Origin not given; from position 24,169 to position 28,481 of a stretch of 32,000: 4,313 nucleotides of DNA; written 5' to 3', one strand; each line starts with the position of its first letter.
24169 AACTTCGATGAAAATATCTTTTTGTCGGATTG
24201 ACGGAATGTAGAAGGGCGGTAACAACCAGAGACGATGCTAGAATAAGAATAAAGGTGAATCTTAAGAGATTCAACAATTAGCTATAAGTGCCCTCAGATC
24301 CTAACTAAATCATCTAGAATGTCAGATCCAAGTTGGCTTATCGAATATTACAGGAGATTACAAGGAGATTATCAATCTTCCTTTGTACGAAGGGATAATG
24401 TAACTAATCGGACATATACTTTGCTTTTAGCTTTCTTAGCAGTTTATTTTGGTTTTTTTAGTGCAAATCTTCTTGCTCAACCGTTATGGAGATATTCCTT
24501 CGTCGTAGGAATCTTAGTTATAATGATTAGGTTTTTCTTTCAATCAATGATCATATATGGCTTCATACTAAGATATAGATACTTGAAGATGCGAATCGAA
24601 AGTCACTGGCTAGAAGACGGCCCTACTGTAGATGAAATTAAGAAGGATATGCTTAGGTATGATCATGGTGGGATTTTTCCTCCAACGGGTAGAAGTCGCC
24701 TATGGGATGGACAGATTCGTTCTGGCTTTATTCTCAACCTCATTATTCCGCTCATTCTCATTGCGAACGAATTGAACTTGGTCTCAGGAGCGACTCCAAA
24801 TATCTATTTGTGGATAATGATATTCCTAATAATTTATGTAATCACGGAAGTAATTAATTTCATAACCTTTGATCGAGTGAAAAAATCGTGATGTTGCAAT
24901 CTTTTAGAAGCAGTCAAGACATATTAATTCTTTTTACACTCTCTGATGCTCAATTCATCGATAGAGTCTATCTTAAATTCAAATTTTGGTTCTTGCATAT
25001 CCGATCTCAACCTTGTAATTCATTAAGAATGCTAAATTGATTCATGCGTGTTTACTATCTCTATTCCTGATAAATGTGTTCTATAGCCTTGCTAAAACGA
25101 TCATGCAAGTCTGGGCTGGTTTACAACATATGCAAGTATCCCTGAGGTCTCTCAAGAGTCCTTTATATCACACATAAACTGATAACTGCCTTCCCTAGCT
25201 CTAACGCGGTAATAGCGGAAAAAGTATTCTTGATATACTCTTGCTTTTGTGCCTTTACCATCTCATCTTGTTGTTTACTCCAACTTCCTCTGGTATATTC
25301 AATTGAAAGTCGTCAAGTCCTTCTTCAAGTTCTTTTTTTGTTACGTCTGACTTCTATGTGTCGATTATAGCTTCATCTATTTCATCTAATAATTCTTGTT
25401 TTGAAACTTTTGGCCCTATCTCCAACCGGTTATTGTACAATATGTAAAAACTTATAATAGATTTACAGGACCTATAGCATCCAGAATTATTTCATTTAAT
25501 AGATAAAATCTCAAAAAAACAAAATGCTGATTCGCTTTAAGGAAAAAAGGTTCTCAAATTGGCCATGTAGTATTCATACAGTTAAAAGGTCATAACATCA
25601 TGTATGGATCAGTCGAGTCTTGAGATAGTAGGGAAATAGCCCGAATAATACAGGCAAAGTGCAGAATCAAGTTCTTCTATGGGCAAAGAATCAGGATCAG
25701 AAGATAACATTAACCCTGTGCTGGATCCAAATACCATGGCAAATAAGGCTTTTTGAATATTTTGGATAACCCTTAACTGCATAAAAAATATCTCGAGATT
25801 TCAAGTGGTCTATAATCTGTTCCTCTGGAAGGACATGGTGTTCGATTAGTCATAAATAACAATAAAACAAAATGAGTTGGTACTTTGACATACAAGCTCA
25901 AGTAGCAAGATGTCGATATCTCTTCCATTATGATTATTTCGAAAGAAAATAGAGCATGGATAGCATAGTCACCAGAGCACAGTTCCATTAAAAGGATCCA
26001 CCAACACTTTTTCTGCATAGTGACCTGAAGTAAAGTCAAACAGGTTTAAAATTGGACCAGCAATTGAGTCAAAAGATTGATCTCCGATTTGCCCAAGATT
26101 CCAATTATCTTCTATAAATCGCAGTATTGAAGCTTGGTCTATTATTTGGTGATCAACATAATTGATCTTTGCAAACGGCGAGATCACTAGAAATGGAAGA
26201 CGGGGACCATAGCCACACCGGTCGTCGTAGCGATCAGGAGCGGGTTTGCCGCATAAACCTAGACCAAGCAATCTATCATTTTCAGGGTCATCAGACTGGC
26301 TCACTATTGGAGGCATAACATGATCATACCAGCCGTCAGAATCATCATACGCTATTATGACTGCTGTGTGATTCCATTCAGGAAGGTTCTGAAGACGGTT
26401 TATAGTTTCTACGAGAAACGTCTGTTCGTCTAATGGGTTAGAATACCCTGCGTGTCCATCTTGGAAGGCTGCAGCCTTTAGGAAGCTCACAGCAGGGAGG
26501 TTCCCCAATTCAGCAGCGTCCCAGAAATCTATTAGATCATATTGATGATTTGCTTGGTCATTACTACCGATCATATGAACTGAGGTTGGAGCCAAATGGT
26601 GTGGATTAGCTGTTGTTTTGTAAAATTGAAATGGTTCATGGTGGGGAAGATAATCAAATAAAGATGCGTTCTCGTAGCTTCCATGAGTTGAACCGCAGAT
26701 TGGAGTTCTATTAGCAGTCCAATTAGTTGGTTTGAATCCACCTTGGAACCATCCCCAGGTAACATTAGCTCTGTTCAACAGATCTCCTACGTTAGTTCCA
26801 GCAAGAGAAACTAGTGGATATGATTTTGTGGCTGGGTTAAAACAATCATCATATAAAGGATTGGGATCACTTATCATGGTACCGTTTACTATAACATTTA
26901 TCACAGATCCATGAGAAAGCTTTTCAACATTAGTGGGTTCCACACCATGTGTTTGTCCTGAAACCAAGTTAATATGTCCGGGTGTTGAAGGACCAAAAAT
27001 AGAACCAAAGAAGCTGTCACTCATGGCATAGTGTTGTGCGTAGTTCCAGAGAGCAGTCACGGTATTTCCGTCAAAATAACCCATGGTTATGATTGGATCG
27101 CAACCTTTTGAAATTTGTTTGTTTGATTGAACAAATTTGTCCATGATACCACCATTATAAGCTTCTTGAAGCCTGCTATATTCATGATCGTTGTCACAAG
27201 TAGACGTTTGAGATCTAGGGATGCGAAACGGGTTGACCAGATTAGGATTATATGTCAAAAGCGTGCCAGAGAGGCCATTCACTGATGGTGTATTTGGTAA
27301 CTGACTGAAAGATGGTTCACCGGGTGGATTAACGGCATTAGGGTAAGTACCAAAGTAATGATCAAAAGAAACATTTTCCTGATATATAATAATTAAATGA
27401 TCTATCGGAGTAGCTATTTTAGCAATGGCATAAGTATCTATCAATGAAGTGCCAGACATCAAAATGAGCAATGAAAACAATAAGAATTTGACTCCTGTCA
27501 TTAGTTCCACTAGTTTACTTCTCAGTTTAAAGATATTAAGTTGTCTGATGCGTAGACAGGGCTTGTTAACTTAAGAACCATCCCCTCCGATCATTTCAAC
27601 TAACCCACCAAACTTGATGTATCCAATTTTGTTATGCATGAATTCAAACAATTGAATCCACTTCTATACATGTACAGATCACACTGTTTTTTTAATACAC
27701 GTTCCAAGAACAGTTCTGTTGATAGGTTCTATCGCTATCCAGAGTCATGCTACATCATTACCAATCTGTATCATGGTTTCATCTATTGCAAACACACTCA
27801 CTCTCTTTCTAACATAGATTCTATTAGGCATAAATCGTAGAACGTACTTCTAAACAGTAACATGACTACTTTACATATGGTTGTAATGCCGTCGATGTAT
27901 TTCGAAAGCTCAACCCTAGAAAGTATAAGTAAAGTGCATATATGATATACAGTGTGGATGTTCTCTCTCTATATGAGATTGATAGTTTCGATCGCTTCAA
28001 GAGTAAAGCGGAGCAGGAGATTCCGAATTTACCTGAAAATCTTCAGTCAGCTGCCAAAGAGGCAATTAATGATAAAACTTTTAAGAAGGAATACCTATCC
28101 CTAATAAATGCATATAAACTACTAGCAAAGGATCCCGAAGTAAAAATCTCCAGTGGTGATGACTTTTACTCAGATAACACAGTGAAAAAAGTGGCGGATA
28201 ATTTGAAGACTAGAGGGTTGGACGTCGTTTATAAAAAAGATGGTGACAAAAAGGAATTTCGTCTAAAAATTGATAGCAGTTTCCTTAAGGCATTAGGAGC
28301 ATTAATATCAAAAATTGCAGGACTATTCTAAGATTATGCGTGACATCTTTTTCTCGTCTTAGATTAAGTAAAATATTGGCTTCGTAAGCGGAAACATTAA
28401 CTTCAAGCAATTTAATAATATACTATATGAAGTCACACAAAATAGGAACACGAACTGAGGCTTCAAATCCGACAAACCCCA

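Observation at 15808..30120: tRNA-Pro(CGG) carries a ~14.3 kb integrated-element array bounded by direct repeats of its 3' end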

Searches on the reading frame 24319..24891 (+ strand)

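Call 8: search_protein_families(library=pfam, proteins=[window:24319-24891:+], max_evalue=0.01)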
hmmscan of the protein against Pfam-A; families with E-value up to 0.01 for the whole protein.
window:24319-24891:+ (190 aa): 0 families

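Call 11: search_protein_families(library=pfam, proteins=[window:24319-24891:+], max_evalue=10)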
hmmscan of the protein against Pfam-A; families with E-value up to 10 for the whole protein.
window:24319-24891:+ (190 aa): 1 family
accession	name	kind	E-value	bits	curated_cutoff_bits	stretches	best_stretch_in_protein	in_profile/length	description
PF00487.30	FA_desaturase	-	0.99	9.6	29.7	1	10-73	116-181/253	Fatty acid desaturase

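Call 80: search_protein_families(library=phrogs, proteins=[window:24319-24891:+], max_evalue=0.001)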
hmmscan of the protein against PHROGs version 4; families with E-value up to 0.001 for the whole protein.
window:24319-24891:+ (190 aa): 0 families

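Call 81: search_protein_families(library=ncbifam, proteins=[window:24319-24891:+], max_evalue=0.001)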
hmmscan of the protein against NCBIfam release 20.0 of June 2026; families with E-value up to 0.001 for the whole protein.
window:24319-24891:+ (190 aa): 0 families

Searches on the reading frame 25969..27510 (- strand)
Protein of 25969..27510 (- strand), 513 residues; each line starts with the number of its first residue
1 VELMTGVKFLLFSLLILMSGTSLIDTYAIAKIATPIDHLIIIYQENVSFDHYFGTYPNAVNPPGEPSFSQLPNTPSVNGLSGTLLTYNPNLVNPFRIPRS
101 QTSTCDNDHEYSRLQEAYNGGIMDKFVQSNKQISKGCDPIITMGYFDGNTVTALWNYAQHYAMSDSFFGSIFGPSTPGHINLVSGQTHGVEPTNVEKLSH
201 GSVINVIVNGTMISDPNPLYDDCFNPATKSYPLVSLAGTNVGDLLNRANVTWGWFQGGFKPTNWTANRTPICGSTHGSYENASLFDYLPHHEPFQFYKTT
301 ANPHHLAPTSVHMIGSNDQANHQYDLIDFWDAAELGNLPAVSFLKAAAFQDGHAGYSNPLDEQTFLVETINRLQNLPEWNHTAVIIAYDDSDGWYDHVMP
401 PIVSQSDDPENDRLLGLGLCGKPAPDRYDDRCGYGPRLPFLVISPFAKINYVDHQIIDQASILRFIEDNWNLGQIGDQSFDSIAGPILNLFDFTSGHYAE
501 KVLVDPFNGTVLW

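Call 8: search_protein_families(library=pfam, proteins=[window:25969-27510:-], max_evalue=0.01)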
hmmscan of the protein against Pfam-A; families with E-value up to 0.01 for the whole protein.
window:25969-27510:- (513 aa): 1 family
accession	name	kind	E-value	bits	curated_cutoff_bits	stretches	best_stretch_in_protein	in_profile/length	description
PF04185.19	Phosphoesterase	-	9.7e-84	282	23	1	36-472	1-355/356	Phosphoesterase family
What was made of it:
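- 25969..27510 (-): Phosphoesterase-family protein (phospholipase C / acid phosphatase type). Pfam PF04185 E=9.7e-84 (call 8).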

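Call 23: find_encoding_contigs(protein=window:25969-27510:-, flank=10000, max_places=6)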
Protein window:25969-27510:- (513 aa): no gene with exactly this product is on record in the collection.

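Call 80: search_protein_families(library=phrogs, proteins=[window:25969-27510:-], max_evalue=0.001)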
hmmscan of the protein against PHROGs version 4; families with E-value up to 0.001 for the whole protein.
window:25969-27510:- (513 aa): 0 families

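Call 81: search_protein_families(library=ncbifam, proteins=[window:25969-27510:-], max_evalue=0.001)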
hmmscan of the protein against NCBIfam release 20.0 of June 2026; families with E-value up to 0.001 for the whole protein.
window:25969-27510:- (513 aa): 2 families
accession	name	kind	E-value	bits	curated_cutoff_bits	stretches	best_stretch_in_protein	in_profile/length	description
TIGR03397.1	acid_phos_Burk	subfamily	6.4e-49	167.4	362.75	3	228-401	255-407/483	acid phosphatase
TIGR03396.1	PC_PLC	equivalog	7.3e-45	153.6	580.25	1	35-473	43-426/688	phosphocholine-specific phospholipase C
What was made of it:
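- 25969..27510 (-): NCBIfam acid_phos_Burk and PC_PLC, both below cut-off (call 81).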

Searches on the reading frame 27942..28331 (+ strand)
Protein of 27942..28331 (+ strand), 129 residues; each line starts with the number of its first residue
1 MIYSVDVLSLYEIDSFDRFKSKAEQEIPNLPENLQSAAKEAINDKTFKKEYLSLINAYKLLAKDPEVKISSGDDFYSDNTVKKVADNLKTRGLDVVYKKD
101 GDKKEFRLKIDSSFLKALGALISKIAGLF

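Call 8: search_protein_families(library=pfam, proteins=[window:27942-28331:+], max_evalue=0.01)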
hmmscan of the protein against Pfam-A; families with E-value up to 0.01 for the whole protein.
window:27942-28331:+ (129 aa): 0 families

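Call 11: search_protein_families(library=pfam, proteins=[window:27942-28331:+], max_evalue=10)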
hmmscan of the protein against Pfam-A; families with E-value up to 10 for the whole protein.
window:27942-28331:+ (129 aa): 1 family
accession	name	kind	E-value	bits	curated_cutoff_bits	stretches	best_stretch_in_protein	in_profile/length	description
PF05223.17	MecA_N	-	0.45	11.3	22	1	21-69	12-57/117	NTF2-like N-terminal transpeptidase domain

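Call 74: find_homologous_proteins(query=window:27942-28331:+, max_evalue=0.001)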
Query window:27942-28331:+ (129 aa): 5 proteins with E <= 0.001 among 10 candidates.
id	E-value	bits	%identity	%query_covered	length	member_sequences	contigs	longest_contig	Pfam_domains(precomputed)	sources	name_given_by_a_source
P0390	6.0e-74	263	100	100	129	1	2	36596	-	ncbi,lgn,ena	-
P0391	2.1e-49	184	76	97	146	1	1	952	-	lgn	-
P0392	3.4e-48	180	74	97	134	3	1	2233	-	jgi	-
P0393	8.9e-46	173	71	91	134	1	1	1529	-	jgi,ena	-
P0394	5.4e-26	109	73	60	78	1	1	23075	-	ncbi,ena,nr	ncbi:MAG TPA: hypothetical protein VJM74_04915 [Nitrososphaeraceae archaeon]|nr:hypothetical protein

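Call 75: find_encoding_contigs(protein=P0390, flank=10000, max_places=4)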
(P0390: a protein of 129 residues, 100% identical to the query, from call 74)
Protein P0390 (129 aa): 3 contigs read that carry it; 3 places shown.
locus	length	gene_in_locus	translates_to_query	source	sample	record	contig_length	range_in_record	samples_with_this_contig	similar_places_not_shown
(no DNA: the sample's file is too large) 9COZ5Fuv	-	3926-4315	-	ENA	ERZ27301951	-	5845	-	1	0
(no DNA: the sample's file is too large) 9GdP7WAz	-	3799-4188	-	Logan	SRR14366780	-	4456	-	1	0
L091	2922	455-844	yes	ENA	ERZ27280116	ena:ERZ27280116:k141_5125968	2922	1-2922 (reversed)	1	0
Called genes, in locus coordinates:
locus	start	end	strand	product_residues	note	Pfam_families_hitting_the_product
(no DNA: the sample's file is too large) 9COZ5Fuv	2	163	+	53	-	?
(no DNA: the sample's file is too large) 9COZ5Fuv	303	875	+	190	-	-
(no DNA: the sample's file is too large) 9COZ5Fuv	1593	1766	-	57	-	-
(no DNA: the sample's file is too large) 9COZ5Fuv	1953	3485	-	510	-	PF04185:Phosphoesterase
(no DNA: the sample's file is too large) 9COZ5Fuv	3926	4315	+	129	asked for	-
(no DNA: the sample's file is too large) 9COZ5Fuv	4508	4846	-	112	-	PF02694:UPF0060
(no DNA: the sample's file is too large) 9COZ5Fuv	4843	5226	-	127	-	PF02694:UPF0060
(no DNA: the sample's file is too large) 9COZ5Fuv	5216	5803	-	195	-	-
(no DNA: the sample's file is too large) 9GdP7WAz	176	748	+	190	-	-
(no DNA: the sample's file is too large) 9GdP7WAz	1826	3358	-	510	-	PF04185:Phosphoesterase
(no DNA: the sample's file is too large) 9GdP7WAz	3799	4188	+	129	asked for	-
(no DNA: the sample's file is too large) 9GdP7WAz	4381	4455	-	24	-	?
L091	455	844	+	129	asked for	-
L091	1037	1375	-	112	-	PF02694:UPF0060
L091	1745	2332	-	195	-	-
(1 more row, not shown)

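Call 76: find_encoding_contigs(protein=P0394, flank=10000, max_places=3)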
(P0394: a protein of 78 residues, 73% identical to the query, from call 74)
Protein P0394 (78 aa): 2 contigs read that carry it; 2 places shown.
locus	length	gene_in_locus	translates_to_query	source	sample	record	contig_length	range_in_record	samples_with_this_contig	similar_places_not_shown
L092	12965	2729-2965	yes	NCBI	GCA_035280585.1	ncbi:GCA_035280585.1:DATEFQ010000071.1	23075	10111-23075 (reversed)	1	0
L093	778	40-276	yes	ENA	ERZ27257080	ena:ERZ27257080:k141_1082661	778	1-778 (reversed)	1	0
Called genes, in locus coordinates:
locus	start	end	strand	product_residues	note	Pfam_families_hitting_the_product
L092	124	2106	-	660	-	PF12770:CHAT, PF10017:Methyltransf_33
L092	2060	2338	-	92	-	-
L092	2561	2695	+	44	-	-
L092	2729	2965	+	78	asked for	-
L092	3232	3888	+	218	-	PF01569:PAP2, PF14378:PAP2_3 (weak)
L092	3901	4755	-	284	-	PF00106:adh_short, PF08659:KR, PF23441:SDR, PF13561:adh_short_C2, PF08643:DUF1776 (weak)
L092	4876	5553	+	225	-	PF04299:FMN_bind_2 (weak), PF01243:PNPOx_N, PF12900:Pyridox_ox_2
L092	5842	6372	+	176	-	PF02002:TFIIE_alpha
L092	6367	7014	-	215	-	PF01872:RibD_C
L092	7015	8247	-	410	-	PF01979:Amidohydro_1, PF07969:Amidohydro_3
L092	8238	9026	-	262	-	PF05165:GCH_III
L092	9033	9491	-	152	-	PF00885:DMRL_synthase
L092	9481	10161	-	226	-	PF00926:DHBP_synthase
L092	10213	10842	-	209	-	PF00677:Lum_binding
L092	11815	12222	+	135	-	-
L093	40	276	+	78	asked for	-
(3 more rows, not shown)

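Call 80: search_protein_families(library=phrogs, proteins=[window:27942-28331:+], max_evalue=0.001)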
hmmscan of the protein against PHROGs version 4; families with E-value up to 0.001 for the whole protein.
window:27942-28331:+ (129 aa): 0 families
